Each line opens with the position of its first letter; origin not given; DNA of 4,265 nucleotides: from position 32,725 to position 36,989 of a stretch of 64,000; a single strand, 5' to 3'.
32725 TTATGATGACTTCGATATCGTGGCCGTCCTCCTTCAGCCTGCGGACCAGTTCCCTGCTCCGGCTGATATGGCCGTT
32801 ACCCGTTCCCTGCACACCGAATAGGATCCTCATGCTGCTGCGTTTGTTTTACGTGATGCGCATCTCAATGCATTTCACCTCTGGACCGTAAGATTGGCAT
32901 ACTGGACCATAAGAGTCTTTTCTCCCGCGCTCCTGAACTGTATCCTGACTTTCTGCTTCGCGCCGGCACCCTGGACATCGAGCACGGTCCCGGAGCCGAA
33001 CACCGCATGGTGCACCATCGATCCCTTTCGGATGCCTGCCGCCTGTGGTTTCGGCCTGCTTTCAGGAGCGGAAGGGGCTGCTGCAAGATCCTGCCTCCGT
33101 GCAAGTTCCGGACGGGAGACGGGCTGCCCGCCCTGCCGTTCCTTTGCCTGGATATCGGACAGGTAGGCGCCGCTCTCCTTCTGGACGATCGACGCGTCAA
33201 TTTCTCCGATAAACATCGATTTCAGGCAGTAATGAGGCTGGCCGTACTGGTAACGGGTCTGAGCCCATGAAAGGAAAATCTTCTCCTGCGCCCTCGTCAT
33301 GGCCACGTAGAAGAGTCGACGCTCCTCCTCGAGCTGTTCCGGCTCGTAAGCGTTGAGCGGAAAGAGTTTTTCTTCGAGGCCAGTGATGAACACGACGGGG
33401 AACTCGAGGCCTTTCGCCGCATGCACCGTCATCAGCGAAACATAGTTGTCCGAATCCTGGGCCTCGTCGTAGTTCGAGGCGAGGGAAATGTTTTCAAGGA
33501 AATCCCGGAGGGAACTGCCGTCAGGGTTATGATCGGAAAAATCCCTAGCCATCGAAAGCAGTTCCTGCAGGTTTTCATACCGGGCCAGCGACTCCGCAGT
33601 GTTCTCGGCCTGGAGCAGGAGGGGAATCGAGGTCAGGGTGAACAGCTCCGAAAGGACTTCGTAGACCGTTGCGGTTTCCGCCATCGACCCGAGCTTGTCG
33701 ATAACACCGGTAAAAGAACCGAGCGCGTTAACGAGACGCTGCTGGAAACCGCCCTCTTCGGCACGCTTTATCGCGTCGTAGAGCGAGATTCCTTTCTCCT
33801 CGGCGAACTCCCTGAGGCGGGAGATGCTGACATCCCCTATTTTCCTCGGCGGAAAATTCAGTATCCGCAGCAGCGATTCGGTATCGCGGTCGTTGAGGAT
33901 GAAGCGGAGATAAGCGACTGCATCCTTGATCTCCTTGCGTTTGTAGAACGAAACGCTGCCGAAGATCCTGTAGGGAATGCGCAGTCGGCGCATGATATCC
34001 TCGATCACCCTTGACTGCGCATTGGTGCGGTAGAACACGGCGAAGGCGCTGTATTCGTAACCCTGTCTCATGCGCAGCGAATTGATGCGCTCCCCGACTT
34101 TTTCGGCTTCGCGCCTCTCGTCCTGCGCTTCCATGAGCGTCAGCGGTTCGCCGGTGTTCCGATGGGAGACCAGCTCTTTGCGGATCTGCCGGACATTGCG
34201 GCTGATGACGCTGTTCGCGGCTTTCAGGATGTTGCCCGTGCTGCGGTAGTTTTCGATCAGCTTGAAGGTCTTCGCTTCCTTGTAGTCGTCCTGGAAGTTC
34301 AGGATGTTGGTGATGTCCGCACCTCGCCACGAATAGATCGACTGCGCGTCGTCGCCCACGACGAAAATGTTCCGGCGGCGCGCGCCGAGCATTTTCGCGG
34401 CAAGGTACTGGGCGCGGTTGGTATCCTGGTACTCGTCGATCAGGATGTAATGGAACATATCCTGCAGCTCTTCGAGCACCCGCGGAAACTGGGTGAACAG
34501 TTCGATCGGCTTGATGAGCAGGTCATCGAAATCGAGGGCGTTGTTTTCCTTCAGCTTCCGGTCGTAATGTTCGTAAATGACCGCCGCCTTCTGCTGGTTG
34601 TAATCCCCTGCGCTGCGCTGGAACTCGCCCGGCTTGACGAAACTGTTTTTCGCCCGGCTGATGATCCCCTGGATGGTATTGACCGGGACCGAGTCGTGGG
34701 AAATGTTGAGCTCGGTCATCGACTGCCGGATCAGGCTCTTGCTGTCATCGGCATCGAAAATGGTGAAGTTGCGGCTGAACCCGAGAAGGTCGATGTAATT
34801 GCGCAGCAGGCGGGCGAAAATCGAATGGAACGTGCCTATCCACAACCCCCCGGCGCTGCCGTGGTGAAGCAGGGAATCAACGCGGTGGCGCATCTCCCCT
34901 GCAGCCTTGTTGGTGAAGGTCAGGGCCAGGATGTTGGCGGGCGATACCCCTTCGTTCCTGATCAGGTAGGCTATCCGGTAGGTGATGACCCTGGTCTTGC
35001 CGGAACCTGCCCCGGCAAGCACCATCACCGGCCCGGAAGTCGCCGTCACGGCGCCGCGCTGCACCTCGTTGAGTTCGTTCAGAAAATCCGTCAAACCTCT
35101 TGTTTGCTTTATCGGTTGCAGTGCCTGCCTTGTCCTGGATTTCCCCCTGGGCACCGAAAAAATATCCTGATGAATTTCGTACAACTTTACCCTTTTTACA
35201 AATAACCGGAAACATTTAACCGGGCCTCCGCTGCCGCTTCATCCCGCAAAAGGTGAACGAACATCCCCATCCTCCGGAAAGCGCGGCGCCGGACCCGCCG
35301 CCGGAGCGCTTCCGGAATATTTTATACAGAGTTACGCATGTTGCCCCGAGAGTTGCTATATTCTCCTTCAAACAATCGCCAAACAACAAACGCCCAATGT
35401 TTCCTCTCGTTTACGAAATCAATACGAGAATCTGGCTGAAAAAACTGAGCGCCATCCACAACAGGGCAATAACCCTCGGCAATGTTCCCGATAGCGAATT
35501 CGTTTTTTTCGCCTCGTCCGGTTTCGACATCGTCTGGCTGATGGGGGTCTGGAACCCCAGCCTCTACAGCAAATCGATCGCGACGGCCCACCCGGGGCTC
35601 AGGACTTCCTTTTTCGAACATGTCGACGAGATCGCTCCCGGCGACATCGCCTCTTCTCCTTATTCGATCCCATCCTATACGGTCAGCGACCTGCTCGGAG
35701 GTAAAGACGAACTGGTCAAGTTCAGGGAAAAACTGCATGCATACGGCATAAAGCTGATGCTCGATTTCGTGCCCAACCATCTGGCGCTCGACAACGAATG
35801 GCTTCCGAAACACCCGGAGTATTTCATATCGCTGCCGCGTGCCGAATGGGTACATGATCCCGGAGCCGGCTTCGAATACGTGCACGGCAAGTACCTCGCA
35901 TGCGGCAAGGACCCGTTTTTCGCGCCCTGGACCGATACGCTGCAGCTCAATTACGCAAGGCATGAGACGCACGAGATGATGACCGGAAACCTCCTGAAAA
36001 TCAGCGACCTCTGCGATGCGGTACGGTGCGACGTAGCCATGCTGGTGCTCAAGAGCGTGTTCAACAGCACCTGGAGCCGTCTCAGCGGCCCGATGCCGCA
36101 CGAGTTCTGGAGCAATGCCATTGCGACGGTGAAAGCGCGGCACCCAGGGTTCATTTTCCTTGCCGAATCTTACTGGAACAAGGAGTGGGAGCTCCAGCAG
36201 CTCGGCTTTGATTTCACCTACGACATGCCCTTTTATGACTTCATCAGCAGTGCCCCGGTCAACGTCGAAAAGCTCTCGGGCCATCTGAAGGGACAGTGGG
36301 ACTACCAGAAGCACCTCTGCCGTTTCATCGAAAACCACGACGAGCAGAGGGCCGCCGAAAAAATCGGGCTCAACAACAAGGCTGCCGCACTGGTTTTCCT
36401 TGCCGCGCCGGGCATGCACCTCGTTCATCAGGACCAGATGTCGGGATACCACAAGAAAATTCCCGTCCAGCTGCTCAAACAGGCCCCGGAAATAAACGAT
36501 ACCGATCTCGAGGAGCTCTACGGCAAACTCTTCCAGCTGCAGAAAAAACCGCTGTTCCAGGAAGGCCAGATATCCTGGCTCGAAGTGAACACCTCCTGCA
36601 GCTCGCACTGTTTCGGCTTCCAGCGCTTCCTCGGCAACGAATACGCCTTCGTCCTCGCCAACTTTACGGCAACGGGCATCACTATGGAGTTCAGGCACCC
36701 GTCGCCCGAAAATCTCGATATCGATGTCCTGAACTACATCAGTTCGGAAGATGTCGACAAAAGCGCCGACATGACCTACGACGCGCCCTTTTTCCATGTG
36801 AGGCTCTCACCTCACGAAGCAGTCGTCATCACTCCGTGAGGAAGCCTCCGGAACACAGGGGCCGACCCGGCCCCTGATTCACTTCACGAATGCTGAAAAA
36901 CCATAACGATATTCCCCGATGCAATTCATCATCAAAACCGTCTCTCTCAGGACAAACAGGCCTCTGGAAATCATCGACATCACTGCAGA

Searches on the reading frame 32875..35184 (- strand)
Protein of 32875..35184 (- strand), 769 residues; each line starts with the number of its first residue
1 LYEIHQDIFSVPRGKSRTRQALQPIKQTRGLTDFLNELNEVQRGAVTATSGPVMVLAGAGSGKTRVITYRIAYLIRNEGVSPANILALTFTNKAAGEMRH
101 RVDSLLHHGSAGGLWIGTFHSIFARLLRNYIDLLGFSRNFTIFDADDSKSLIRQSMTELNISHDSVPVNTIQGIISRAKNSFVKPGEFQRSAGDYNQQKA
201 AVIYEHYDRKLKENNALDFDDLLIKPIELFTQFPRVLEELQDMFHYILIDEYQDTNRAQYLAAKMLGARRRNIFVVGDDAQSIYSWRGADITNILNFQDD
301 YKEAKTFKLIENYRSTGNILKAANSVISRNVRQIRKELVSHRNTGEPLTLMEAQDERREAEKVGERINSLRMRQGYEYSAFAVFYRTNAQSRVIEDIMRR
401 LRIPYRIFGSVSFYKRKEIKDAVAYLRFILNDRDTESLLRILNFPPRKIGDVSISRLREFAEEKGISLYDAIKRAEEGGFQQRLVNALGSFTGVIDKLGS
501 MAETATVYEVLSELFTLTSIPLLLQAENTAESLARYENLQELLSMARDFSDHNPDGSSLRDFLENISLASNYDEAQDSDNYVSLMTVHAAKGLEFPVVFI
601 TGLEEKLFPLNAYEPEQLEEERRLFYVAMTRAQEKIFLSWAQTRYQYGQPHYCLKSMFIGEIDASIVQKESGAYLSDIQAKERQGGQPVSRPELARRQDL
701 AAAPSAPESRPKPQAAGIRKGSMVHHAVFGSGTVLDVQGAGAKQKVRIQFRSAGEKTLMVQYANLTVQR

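Call 81: search_protein_families(library=pfam, proteins=[window:32875-35184:-], max_evalue=1e-8)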
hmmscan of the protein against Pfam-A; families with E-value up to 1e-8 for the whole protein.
window:32875-35184:- (769 aa): 6 families
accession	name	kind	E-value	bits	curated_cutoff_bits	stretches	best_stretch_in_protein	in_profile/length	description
PF00580.27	UvrD-helicase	-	4.3e-90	302.5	23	1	38-302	1-271/271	UvrD/REP helicase N-terminal domain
PF13361.12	UvrD_C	-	2.9e-78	264.2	25.6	1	308-642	2-349/350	UvrD-like helicase C-terminal domain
PF13245.12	AAA_19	-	3.1e-20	73.2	25.1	1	42-285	1-132/134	AAA domain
PF01443.25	Viral_helicase1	-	8e-12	45.9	21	0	241-391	55-203/228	Viral superfamily 1 RNA helicase core domain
PF13538.12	UvrD_C_2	-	2.1e-11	43.9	27.4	1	582-638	2-51/52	UvrD-like helicase C-terminal domain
PF21196.3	PcrA_UvrD_tudor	-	5.2e-09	36.2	23.9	0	721-763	2-44/48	PcrA/UvrD tudor domain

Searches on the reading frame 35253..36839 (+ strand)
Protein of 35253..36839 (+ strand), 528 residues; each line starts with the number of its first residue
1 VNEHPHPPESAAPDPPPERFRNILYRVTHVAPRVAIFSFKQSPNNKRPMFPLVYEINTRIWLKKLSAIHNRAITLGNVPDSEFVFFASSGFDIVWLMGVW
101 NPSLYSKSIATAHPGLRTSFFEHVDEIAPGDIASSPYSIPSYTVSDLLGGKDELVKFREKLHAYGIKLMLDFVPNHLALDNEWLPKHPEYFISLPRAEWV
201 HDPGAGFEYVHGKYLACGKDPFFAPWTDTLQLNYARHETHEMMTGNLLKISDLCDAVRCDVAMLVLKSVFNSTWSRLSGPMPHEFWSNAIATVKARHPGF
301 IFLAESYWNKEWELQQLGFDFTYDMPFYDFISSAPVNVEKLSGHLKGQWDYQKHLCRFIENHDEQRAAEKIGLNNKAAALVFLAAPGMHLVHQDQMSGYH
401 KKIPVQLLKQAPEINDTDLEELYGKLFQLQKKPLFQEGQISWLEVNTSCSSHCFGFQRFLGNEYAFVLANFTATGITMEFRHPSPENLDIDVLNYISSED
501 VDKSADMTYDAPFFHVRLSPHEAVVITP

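Call 82: search_protein_families(library=pfam, proteins=[window:35253-36839:+], max_evalue=1e-8)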
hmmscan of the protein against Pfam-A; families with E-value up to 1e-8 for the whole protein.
window:35253-36839:+ (528 aa): 1 family
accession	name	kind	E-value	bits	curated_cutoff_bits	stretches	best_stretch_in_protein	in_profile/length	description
PF00128.31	Alpha-amylase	-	5.5e-12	46.1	22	1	142-402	57-360/446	Alpha amylase, catalytic domain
